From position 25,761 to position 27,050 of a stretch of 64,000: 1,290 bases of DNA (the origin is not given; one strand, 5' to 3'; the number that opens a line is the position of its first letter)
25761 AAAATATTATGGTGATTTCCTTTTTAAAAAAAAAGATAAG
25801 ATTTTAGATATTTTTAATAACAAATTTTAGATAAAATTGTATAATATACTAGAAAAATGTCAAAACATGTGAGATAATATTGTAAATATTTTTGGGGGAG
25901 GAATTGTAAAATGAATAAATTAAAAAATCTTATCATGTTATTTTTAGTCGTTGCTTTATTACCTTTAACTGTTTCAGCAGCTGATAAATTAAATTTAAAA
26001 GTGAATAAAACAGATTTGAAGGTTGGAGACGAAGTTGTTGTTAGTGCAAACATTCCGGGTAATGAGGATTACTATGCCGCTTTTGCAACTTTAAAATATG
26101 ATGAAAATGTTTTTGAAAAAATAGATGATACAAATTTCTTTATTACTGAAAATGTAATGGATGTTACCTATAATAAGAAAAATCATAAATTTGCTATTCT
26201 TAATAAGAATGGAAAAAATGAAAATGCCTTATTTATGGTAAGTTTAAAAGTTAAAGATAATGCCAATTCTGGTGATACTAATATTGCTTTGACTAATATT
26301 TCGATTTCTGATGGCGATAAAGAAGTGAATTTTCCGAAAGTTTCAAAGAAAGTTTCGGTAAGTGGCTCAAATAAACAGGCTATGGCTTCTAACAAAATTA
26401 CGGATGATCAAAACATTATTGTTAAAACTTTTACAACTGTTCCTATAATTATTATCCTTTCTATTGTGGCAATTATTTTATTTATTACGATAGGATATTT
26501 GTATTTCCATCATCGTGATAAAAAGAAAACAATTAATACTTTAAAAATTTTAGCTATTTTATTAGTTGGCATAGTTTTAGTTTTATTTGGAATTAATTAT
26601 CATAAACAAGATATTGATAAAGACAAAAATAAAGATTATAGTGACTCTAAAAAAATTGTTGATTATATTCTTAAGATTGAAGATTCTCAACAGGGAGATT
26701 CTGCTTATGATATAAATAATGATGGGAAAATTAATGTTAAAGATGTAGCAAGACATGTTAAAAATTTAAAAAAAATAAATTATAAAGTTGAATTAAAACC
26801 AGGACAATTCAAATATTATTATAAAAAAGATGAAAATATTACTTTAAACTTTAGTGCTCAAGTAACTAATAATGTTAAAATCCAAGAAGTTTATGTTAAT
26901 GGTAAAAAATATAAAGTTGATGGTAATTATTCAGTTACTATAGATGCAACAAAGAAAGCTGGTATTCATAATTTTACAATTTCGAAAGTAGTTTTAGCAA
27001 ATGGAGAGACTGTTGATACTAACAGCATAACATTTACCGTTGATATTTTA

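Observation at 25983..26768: Cohesin-like domain, TM hairpin and dockerin-like module within one polypeptide: a possible self-docking N-terminal anchor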

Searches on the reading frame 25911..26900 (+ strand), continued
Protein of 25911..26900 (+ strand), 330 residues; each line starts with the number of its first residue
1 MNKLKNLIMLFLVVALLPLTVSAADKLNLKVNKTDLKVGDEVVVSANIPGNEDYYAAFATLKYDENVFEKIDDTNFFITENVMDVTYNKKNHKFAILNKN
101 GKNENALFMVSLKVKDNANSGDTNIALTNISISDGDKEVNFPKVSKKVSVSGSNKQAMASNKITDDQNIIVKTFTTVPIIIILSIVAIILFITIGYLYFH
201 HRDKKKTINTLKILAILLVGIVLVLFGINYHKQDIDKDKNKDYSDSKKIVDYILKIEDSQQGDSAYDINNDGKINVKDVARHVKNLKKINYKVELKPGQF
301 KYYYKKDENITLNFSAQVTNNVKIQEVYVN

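Call 24: search_protein_representatives(alignment_id=A1)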
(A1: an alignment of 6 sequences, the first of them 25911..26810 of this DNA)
Query: 6 sequences, 398 profile positions. Proteins with E-value up to 0.001 (for the whole library): 1013; up to 1e-10: 280; up to 1e-30: 91. The best 150 are listed.
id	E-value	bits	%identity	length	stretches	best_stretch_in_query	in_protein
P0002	2.0e-178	610.0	-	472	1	3-398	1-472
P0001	8.4e-168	575.0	-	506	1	13-389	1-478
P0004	1.6e-136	472.1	-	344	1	2-315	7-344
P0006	2.8e-132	458.1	-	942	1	1-392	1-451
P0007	3.4e-132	457.8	-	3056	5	2-385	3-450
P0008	4.4e-130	450.8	-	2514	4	2-395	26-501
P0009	1.1e-126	439.6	-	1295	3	3-387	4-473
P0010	1.7e-123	429.1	-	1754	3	1-387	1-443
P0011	4.9e-122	424.3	-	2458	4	2-396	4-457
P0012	8.2e-121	420.3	-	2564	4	3-385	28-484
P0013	9.1e-121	420.1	-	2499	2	2-389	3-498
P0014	9.1e-120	416.9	-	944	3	6-390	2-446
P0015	5.2e-117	407.8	-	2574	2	3-383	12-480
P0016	2.9e-111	388.9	-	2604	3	20-384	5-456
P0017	1.4e-110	386.6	-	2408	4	2-385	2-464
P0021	1.4e-104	366.8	-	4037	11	3-388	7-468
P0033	3.8e-74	266.6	-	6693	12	6-387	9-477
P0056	3.3e-46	174.7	-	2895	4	30-381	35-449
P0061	7.7e-42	160.3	-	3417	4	6-388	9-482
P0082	1.6e-33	132.9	-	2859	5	24-154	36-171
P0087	1.1e-32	130.1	-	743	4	4-138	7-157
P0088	2.0e-32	129.3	-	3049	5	3-185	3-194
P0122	6.1e-23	98.0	-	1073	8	225-300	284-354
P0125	1.2e-22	97.1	-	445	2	6-153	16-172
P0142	4.7e-19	85.2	-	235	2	2-149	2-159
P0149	8.9e-18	81.0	-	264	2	3-152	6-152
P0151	1.0e-17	80.8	-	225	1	6-206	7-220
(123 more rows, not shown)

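Call 27: list_cluster_members(proteins=[P0007, P0008, P0021, P0033, P0056, P0061, P0082, P0088, P0087, P0122])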
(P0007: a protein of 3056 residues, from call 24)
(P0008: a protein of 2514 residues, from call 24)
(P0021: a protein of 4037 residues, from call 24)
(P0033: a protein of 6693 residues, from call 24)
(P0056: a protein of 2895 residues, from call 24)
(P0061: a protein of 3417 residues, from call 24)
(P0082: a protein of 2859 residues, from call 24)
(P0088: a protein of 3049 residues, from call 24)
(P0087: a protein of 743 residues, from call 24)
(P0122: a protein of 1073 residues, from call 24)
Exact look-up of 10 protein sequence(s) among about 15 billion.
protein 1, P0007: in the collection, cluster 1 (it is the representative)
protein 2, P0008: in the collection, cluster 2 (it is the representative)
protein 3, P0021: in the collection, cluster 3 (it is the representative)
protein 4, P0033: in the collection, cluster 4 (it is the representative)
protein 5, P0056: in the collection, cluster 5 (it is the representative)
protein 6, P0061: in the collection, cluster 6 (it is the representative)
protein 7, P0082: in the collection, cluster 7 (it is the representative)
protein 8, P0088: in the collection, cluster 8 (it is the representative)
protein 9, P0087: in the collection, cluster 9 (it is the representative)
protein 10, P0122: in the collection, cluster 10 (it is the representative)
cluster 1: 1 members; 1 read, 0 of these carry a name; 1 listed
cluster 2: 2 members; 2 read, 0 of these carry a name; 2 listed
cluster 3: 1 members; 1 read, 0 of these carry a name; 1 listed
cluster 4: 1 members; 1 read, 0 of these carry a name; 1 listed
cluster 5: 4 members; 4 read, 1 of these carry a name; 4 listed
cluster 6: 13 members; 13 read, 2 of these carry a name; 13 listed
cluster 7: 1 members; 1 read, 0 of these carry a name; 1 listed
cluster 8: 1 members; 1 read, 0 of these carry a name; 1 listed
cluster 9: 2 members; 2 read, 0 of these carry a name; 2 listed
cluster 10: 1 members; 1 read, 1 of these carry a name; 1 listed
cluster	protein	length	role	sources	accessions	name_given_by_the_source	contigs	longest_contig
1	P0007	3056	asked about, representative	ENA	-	-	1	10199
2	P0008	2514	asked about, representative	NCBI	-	-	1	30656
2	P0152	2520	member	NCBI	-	-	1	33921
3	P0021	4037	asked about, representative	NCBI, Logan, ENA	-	-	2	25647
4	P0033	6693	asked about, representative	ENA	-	-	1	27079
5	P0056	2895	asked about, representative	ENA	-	-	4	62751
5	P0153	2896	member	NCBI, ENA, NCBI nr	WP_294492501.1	ZmpA/ZmpB/ZmpC family metallo-endopeptidase-related protein [uncultured ...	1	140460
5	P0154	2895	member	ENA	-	-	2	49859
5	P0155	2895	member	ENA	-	-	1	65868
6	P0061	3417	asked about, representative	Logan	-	-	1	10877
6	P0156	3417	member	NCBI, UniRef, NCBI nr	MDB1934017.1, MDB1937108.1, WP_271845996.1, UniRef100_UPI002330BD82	ZmpA/ZmpB/ZmpC family metallo-endopeptidase [Clostridium tertium] | ZmpA/ZmpB/ZmpC family metallo-endopeptidase-related protein n=2 Tax=Clostridium ...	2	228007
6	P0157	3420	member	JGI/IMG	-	M26 IgA1-specific Metallo-endopeptidase C-terminal region/M26 IgA1-specific ...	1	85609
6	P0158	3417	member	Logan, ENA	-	-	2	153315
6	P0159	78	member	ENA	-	-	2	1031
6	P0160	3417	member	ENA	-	-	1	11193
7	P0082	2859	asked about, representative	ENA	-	-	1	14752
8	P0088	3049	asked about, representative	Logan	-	-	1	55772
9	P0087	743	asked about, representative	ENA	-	-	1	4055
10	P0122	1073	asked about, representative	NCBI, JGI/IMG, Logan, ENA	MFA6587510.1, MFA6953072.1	MAG: dockerin type I domain-containing protein [Patescibacteria group bacterium] | hypothetical protein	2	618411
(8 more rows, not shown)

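Call 47: find_encoding_contigs(protein=P0087, flank=10000, max_places=4)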
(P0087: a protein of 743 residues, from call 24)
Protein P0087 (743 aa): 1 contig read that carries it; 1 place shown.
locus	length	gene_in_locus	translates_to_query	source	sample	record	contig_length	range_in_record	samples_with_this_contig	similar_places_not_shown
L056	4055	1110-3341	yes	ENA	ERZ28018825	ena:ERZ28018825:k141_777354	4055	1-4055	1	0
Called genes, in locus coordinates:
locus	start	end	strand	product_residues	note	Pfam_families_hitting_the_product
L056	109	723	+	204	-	-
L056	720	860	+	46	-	PF00301:Rubredoxin, PF21349:RUBY_RBDX (weak)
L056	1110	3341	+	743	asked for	PF00963:Cohesin, PF00404:Dockerin_1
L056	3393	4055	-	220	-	?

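Call 48: find_encoding_contigs(protein=P0125, flank=10000, max_places=4)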
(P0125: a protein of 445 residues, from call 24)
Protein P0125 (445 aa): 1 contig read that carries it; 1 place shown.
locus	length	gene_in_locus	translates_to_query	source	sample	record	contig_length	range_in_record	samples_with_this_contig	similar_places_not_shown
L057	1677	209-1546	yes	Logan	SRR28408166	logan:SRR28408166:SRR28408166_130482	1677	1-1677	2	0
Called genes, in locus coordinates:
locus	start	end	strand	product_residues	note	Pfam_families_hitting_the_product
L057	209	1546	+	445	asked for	PF00963:Cohesin (faint), PF00404:Dockerin_1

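Call 49: find_encoding_contigs(protein=P0149, flank=10000, max_places=4)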
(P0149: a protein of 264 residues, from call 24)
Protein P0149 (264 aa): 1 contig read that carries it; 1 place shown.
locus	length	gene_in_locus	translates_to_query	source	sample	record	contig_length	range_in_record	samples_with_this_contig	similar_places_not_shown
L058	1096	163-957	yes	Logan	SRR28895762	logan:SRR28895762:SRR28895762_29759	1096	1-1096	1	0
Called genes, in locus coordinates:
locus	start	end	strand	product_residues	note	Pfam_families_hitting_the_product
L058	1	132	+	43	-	?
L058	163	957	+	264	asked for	PF00963:Cohesin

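Call 50: find_encoding_contigs(protein=P0151, flank=10000, max_places=4)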
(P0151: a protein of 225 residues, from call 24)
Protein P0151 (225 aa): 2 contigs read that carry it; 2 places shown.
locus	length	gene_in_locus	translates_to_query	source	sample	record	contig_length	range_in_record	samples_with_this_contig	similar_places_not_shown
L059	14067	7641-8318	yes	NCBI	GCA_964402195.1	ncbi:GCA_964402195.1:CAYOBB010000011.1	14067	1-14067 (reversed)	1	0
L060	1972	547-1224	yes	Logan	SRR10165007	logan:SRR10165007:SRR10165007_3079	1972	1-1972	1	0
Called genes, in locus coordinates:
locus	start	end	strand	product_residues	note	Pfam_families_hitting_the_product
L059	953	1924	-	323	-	PF06925:MGDG_synth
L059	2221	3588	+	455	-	PF20769:YPEB_N, PF14620:YPEB_PepSY1-2, PF03413:PepSY (faint)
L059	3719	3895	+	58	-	-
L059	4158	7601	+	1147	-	PF07581:Glug (faint), PF02368:Big_2 (weak), PF25354:Ig_NUP210_16th (faint), PF26182:Ig_NUP210_5th (faint), PF02368:Big_2, PF07523:Big_3, PF00404:Dockerin_1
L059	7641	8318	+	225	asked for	PF00963:Cohesin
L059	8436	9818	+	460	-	PF01225:Mur_ligase, PF08245:Mur_ligase_M, PF02875:Mur_ligase_C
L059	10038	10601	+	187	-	PF01966:HD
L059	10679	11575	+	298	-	PF00226:DnaJ, PF01556:DnaJ_C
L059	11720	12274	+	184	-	-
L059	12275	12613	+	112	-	-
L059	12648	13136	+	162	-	-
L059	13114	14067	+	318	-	?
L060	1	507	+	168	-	?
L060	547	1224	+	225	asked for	PF00963:Cohesin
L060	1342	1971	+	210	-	?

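Call 51: search_protein_families(library=pfam, proteins=[L059:4158-7598:+, L059:7641-8315:+], max_evalue=0.001)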
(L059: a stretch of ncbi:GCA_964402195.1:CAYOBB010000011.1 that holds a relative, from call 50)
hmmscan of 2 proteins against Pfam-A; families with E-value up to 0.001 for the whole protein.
L059:4158-7598:+ (1147 aa): 5 families
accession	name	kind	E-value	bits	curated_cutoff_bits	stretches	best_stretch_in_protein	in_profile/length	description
PF02368.24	Big_2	-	3.9e-17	62.4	22.8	2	573-637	10-73/79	Bacterial Ig-like domain (group 2)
PF07523.18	Big_3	-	2.7e-14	53.6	21.2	1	936-1004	2-68/68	Bacterial Ig-like domain (group 3)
PF00404.24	Dockerin_1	-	3.7e-14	53.1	22.9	1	1085-1139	2-56/57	Dockerin type I domain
PF07581.17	Glug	-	2.8e-07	30.9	20.5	0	141-168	2-27/28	The GLUG motif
PF25354.1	Ig_NUP210_16th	-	1.7e-05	24.7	27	0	575-638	8-69/72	NUP210-like, Ig-like domain 16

L059:7641-8315:+ (225 aa): 2 families
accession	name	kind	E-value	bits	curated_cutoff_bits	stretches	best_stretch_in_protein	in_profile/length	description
PF00963.24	Cohesin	-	2.7e-09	37.8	24.1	1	33-148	3-130/139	Cohesin domain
PF05399.16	EVI2A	-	0.00043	20.4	25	1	120-213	52-150/231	Ectropic viral integration site 2A protein (EVI2A)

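Call 60: search_solved_structures(query=A1, max_evalue=1, show_alignments=0)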
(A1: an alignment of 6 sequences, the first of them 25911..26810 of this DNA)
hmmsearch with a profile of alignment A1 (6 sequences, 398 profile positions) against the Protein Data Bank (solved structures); distinct sequences matched with E-value up to 1: 16.
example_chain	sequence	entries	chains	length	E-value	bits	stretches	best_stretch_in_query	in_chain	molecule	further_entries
4fl4_A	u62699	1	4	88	0.00027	23.4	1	236-292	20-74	Glycoside hydrolase family 9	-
5g5d_A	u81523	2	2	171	0.00035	23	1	23-72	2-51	CELLULOSOME ANCHORING PROTEIN COHESIN REGION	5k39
4zcu_A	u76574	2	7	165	0.0049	19.3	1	238-298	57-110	Calcium-binding mitochondrial carrier protein SCaMC-1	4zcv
4n5x_A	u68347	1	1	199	0.0054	19.1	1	238-305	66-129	Calcium-binding mitochondrial carrier protein SCaMC-1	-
1daq_A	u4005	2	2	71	0.0082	18.5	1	238-299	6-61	ENDOGLUCANASE SS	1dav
2mte_A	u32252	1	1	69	0.011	18.2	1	239-299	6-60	Cellulose 1,4-beta-cellobiosidase (reducing end) CelS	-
4cj0_A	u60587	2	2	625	0.033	16.5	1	239-292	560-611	ENDOGLUCANASE D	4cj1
1clc_A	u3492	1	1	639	0.035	16.5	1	239-292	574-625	ENDOGLUCANASE CELD; EC: 3.2.1.4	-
6kg9_A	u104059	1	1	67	0.15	14.4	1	235-301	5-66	And cellulose-binding endoglucanase family 9 CelL ortholog dockerin domain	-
2jh2_A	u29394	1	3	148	0.36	13.1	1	35-137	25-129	O-GLCNACASE NAGJ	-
2ozn_A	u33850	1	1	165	0.44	12.8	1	35-137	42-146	O-GlcNAcase nagJ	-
2o4e_A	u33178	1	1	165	0.5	12.6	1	35-137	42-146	O-GlcNAcase nagJ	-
5m6c_A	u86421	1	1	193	0.63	12.3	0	234-289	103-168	Neuron-specific calcium-binding protein hippocalcin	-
5m6c_E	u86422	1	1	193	0.63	12.3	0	234-289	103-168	Neuron-specific calcium-binding protein hippocalcin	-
8esv_B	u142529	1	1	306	0.77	12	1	177-259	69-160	Tetraspanin-15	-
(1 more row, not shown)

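Call 76: find_encoding_contigs(protein=P0156, flank=10000, max_places=2)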
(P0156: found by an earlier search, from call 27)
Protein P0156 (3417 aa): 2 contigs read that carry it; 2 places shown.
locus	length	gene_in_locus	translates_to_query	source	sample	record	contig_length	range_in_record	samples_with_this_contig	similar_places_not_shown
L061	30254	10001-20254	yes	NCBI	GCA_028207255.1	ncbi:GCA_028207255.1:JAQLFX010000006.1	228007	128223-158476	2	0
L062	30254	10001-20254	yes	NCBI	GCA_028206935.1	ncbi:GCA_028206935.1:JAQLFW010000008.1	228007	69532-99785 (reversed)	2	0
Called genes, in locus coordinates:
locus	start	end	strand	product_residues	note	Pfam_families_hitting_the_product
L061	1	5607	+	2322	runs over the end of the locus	PF17210:SdrD_B, PF16403:Bact_surface_Ig-like (weak)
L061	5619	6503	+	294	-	-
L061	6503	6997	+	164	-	-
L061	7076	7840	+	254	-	-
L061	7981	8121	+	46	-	-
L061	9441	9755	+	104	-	PF12784:PDDEXK_2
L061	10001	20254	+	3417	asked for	PF00404:Dockerin_1, PF05342:Peptidase_M26_N, PF07581:Glug (faint), PF07580:Peptidase_M26_C, PF05342:Peptidase_M26_N (weak)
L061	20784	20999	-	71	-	-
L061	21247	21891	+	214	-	PF12224:Amidoligase_2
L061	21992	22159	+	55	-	-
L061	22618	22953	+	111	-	-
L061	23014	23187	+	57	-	-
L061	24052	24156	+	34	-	-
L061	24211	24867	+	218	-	PF00075:RNase_H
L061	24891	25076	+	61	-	PF19417:RnlA_toxin_N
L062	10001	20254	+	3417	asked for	PF00404:Dockerin_1, PF05342:Peptidase_M26_N, PF07581:Glug (faint), PF07580:Peptidase_M26_C, PF05342:Peptidase_M26_N (weak)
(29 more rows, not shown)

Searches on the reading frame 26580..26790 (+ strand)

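Call 4: search_protein_families(library=pfam, proteins=[window:26580-26790:+], max_evalue=10)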
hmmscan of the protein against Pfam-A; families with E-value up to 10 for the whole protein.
window:26580-26790:+ (70 aa): 6 families
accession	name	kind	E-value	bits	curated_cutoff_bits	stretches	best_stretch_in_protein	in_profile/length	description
PF00404.24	Dockerin_1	-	1.4e-05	25.6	22.9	1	10-58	2-51/57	Dockerin type I domain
PF00036.39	EF-hand_1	-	0.011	15.7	25.4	1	42-61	8-27/29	EF hand domain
PF14853.12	Fis1_TPR_C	-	0.014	16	25.3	1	16-37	13-35/53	Fis1 C-terminal tetratricopeptide repeat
PF04924.17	Pox_A6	-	0.033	13.6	21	1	2-50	115-163/370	Poxvirus A6 protein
PF13405.12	EF-hand_6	-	0.061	13.5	25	1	42-61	8-27/30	EF-hand domain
PF13202.12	EF-hand_5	-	0.12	12.4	25.9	1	42-54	7-19/25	EF hand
